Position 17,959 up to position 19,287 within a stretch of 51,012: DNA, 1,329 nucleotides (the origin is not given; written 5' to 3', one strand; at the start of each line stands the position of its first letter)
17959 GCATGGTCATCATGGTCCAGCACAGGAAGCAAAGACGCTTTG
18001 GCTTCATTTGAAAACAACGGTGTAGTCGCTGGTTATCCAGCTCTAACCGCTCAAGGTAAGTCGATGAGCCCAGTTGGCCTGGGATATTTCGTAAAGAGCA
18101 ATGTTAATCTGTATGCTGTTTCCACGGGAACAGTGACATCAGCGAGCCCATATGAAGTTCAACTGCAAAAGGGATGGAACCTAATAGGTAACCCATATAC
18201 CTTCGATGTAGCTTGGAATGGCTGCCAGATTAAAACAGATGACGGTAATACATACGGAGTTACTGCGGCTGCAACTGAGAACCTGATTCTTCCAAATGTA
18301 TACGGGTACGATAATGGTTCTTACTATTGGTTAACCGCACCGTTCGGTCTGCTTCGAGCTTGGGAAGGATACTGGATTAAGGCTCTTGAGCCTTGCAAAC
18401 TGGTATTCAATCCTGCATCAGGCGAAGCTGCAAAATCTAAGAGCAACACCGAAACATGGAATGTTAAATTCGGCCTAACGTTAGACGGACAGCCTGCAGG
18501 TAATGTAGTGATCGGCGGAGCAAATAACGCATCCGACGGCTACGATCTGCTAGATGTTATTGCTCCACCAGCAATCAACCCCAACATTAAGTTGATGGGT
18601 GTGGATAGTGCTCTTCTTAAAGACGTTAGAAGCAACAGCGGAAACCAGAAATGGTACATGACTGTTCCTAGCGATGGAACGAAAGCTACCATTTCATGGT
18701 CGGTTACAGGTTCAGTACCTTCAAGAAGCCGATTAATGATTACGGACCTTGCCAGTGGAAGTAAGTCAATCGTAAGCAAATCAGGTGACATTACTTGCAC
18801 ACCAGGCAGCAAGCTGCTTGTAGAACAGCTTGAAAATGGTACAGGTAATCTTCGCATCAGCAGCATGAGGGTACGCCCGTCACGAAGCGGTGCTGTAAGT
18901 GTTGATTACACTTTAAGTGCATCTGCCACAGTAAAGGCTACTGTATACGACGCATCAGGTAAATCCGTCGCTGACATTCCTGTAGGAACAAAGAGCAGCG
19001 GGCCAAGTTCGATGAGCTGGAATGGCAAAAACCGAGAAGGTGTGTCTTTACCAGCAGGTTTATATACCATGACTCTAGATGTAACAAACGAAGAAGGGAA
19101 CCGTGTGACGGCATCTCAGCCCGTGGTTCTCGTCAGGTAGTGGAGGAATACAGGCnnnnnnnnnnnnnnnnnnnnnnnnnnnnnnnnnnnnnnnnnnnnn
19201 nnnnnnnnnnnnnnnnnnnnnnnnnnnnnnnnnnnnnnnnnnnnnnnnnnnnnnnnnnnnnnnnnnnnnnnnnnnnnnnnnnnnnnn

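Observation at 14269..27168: Tight operon of three large secreted proteins with unrelated cargo and one common C-terminal cassette (candidate undescribed surface or secretion module)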

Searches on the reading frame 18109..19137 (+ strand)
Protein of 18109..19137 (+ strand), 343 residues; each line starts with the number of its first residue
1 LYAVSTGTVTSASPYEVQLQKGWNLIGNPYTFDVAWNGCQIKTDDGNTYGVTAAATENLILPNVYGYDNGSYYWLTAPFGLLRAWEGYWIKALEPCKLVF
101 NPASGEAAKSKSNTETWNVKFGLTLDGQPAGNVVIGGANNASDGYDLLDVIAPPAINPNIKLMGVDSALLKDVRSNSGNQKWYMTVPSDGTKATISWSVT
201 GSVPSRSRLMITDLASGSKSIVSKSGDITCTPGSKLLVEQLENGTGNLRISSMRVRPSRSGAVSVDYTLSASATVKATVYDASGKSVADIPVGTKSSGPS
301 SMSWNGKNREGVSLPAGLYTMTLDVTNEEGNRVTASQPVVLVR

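Call 13: find_homologous_proteins(query=A2, max_evalue=0.001)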
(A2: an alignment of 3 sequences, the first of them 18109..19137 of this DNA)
Query A2 (3 sequences) (343 aa, profile of the alignment): 6 proteins with E <= 0.001 among 8000 candidates.
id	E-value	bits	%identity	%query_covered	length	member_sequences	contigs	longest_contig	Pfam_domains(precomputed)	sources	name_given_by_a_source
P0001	1.8e-16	78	20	70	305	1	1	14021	PF18962.8,PF13860.13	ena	-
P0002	9.9e-10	56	21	23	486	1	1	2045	PF18962.8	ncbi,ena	-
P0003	3.8e-7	48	32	23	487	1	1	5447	-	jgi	jgi:hypothetical protein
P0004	5.1e-6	44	29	24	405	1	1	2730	PF10029.16,PF13860.13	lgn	-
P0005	7.4e-5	40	35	27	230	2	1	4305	PF03963.20,PF13861.13,PF13860.13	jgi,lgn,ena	-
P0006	3.7e-4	38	31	28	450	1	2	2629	PF00041.28,PF16656.12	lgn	-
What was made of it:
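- Tried and rejected: The first word-indexed homolog search with a 3-sequence profile gave only 6 weak hits (call 13).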

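Call 21: find_related_loci(query=A2, collection=genome_contigs, flank=10000)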
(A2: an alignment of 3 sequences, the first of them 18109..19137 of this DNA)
Query A2 (343 aa) in genome_contigs; peptide patterns used: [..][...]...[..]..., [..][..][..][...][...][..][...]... (x = any residue, [..] = any of these).
48 stretches matched a pattern; 22 encode a relative of the query (tblastn E <= 1e-3); 21 distinct loci.
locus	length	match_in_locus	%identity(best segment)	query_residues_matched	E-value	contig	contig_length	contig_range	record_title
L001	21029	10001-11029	73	1-343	9e-175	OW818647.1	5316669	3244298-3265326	metagenome genome assembly, chromosome: 1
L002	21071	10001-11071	31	9-341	4e-53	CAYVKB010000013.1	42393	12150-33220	MAG TPA_asm: uncultured Fimbriimonadales bacterium isolate binchicken_co40_70 genome assembly, contig: NODE_706_length_4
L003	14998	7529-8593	28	15-343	1e-47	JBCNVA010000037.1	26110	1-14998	MAG: Armatimonadota bacterium isolate DT_Bin_30 contig37, whole genome shotgun sequence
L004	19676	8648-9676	71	1-343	3e-170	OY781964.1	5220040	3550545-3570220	MAG: Armatimonadota bacterium isolate 4fa1d893-657a-425b-bdcb-33dea01a3015 genome assembly, chromosome: 1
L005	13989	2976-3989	26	12-343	3e-30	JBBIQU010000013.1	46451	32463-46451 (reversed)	MAG: Chthonomonadales bacterium isolate PBS170224_bin_333 NODE_251_length_46451_cov_4.708035, whole genome shotgun seque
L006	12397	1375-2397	32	23-343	5e-44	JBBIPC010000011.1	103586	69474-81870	MAG: Chthonomonadales bacterium isolate PLS170224_bin_294 NODE_245_length_103586_cov_9.933971, whole genome shotgun sequ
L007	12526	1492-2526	30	23-343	2e-37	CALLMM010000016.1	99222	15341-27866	MAG: uncultured Chthonomonadales bacterium isolate N1_Bin_MAXBIN__064_1 genome assembly, contig: c_000001088471, whole g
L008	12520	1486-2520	30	23-343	1e-36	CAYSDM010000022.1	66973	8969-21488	MAG TPA_asm: uncultured Chthonomonadaceae bacterium isolate binchicken_co274_461 genome assembly, contig: NODE_1064_leng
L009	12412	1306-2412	31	4-343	1e-43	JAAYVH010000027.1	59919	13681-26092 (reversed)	MAG: Chthonomonadales bacterium isolate AS27yjCOA_40 13149_AS27, whole genome shotgun sequence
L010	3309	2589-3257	30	8-213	7e-24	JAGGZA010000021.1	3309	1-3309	MAG: Candidatus Aerophobetes bacterium isolate AUK192 PB_MBMC_146_c_000000000103, whole genome shotgun sequence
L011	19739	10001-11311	25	2-243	3e-19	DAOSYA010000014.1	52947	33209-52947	MAG TPA_asm: bacterium isolate AMR_MDS_2097 NODE_402_length_52947_cov_8.114611, whole genome shotgun sequence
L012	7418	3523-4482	27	15-327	6e-17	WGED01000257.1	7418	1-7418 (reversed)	MAG: Cyclobacteriaceae bacterium isolate S146_16 k151_363029, whole genome shotgun sequence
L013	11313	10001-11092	23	17-343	5e-15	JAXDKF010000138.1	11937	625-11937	MAG: Fimbriimonadaceae bacterium isolate BP_589 scaffold_3096925, whole genome shotgun sequence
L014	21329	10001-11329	27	11-200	5e-11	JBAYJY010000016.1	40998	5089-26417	MAG: bacterium isolate SO_2016_GW1_67 scaffold01790_OW334_2016, whole genome shotgun sequence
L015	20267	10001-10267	31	13-100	4e-10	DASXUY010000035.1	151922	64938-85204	MAG TPA_asm: Capsulimonadaceae bacterium isolate SMAG_U4730 k141_354736, whole genome shotgun sequence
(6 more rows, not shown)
